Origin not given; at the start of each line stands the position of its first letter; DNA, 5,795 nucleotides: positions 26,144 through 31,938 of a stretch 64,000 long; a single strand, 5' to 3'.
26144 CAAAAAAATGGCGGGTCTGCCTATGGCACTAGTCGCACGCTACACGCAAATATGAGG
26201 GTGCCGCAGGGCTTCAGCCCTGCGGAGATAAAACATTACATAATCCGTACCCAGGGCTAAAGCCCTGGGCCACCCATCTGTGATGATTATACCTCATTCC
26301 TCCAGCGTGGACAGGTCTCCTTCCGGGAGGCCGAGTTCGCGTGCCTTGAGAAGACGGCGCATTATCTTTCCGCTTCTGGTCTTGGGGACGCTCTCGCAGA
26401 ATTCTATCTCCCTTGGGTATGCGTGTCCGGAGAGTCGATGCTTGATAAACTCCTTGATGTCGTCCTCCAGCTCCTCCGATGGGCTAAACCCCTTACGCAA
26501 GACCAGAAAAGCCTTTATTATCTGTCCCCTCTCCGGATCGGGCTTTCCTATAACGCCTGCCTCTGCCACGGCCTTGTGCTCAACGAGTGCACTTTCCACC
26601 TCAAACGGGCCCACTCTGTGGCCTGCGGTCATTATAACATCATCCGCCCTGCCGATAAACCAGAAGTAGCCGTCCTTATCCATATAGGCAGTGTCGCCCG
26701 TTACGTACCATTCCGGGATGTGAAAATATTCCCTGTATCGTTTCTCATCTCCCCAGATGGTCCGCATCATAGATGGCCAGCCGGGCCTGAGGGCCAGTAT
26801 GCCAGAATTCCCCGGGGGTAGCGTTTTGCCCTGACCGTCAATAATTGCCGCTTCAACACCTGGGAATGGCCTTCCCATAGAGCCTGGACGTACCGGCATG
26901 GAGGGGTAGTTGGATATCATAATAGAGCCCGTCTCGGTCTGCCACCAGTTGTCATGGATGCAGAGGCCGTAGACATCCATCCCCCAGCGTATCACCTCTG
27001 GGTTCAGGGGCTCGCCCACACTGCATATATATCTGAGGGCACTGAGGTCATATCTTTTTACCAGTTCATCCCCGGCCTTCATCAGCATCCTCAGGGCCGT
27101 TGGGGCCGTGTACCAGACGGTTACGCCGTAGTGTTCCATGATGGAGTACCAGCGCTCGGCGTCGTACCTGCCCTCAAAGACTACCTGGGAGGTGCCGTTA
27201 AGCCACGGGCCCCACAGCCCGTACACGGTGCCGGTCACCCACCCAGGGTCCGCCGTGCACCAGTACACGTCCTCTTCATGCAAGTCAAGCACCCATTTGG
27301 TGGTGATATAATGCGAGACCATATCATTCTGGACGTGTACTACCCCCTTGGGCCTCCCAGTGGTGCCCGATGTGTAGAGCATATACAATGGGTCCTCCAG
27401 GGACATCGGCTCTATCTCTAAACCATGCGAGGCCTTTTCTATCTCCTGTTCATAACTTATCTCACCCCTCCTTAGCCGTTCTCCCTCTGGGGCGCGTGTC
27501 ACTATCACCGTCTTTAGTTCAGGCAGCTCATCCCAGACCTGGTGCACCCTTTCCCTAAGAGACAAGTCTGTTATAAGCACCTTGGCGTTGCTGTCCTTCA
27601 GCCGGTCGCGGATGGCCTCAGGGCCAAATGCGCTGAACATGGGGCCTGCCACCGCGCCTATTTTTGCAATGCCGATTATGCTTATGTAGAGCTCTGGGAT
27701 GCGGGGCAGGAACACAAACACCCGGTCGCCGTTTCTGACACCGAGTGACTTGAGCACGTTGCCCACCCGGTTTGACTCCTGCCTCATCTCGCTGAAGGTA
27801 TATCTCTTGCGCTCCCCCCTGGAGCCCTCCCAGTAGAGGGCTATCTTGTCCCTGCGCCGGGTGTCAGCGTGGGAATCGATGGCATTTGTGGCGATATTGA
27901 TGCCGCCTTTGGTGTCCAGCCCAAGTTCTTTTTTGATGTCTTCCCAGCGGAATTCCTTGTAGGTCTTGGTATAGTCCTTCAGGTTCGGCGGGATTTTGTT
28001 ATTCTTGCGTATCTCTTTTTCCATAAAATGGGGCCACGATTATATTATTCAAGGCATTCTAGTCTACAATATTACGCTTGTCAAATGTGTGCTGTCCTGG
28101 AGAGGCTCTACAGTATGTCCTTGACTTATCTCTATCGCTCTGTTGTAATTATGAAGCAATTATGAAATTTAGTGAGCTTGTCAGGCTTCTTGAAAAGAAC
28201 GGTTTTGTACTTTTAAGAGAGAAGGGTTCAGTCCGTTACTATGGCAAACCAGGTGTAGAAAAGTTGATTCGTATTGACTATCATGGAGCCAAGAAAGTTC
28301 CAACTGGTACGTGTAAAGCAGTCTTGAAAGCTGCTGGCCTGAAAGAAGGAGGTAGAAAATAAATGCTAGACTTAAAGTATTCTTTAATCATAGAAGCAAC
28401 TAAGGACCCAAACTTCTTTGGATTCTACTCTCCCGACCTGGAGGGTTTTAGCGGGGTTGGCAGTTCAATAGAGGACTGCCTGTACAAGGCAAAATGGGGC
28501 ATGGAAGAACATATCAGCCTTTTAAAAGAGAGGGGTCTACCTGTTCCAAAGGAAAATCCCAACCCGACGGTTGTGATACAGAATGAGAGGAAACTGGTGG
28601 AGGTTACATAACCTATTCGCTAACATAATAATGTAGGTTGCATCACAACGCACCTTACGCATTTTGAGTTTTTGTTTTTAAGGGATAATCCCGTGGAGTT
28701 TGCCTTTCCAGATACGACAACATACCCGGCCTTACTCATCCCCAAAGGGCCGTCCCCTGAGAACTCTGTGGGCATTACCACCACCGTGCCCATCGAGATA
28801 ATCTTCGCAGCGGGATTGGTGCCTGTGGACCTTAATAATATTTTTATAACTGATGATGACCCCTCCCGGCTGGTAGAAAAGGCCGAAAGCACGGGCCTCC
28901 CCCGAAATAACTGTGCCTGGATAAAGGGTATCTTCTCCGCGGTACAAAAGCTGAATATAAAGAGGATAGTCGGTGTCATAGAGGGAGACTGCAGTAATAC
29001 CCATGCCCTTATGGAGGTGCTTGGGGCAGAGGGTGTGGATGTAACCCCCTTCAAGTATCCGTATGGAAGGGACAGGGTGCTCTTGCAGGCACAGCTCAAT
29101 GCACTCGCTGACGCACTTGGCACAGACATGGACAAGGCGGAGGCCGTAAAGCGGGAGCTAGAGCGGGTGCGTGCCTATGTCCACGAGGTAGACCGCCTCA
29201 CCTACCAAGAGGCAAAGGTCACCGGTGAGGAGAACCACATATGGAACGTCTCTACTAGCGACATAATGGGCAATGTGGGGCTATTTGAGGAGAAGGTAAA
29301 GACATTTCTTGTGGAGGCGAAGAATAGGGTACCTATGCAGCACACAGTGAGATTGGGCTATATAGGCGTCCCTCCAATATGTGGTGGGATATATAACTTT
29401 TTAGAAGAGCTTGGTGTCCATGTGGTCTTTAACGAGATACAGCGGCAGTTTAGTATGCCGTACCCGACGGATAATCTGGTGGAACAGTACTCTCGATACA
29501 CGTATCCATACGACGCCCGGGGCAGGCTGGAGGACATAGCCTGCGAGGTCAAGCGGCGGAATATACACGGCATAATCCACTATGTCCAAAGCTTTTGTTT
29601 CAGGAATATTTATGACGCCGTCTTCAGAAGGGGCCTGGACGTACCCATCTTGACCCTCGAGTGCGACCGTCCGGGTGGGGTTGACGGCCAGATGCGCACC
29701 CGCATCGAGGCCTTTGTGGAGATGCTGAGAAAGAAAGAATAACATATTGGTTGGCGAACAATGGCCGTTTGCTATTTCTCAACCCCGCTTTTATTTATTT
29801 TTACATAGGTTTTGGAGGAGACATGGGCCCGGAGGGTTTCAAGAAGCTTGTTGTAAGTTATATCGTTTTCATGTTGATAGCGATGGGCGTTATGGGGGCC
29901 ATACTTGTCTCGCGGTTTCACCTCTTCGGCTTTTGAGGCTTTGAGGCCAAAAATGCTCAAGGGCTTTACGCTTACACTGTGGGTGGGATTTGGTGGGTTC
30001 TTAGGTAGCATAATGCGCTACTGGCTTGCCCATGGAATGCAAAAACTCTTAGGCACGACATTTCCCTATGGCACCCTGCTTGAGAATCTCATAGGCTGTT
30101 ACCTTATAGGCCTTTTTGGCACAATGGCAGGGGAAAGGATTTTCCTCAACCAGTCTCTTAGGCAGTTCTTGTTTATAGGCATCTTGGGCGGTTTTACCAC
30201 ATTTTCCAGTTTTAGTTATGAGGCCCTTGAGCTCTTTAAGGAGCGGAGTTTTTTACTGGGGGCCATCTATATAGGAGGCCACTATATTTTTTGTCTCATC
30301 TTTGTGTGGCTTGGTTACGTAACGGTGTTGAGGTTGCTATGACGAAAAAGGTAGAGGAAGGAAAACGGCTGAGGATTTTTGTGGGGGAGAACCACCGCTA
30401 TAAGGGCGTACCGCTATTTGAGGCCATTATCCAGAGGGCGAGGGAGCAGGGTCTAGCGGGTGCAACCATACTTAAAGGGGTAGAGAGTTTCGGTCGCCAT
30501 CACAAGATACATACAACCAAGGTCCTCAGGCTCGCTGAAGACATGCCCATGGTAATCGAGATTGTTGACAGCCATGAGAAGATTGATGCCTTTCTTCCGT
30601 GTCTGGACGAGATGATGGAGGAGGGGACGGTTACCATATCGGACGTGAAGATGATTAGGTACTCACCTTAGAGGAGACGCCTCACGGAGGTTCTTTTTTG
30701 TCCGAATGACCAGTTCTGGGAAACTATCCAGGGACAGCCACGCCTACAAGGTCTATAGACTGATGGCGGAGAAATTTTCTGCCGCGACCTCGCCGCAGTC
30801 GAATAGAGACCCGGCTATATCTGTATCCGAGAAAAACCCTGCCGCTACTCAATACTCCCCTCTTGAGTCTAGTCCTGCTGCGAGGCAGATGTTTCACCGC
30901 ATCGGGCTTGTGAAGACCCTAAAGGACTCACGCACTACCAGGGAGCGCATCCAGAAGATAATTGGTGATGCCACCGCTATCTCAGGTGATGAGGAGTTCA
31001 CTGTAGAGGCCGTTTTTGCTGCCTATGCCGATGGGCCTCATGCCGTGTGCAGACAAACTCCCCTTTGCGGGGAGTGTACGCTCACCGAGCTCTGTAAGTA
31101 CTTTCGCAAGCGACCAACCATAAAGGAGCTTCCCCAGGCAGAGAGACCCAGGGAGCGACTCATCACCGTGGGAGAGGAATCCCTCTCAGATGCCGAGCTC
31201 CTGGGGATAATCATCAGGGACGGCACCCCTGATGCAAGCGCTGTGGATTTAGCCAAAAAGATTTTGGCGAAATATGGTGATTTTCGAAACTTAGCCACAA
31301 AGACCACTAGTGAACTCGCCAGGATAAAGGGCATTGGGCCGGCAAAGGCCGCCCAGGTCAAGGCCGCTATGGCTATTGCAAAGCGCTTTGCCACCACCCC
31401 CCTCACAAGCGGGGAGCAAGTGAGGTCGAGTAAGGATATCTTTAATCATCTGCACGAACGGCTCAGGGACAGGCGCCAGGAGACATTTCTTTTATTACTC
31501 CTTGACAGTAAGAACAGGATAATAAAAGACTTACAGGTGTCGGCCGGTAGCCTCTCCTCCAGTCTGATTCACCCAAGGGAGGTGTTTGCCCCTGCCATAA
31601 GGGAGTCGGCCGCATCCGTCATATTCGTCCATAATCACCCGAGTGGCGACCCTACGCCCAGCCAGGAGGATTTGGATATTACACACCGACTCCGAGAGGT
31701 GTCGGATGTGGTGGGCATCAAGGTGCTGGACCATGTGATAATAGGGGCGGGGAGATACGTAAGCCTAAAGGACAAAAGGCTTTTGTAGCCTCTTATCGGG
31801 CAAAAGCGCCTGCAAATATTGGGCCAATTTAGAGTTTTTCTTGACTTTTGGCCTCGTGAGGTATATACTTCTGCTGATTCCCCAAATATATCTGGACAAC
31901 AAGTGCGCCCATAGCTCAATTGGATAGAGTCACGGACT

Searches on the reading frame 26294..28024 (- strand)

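Call 81: search_protein_families(library=pfam, proteins=[window:26294-28024:-], max_evalue=0.00001)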
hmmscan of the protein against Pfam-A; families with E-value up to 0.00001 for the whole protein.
window:26294-28024:- (576 aa): 2 families
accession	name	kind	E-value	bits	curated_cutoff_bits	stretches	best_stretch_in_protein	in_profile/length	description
PF00501.34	AMP-binding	-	4.6e-86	289.5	29.9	1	55-424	6-384/384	AMP-binding enzyme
PF13193.12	AMP-binding_C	-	4.8e-25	88.7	24.5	1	475-553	1-76/76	AMP-binding enzyme C-terminal domain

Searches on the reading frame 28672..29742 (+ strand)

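Call 81: search_protein_families(library=pfam, proteins=[window:28672-29742:+], max_evalue=0.00001)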
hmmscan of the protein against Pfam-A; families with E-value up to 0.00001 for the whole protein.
window:28672-29742:+ (356 aa): 1 family
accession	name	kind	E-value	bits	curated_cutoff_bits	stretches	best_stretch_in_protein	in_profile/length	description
PF06050.19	HGD-D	-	7e-38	131.5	28.4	1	37-352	2-342/342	2-hydroxyglutaryl-CoA dehydratase, D-component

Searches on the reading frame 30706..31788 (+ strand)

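Call 81: search_protein_families(library=pfam, proteins=[window:30706-31788:+], max_evalue=0.00001)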
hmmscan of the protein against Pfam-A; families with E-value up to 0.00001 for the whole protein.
window:30706-31788:+ (360 aa): 2 families
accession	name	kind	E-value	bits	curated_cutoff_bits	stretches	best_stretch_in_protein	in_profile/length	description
PF04002.20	RadC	-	1.2e-44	151.5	22.1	1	240-358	2-120/121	RadC-like JAB domain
PF20582.4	UPF0758_N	-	1.3e-27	96.1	27.1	1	139-216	1-77/77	UPF0758 N-terminal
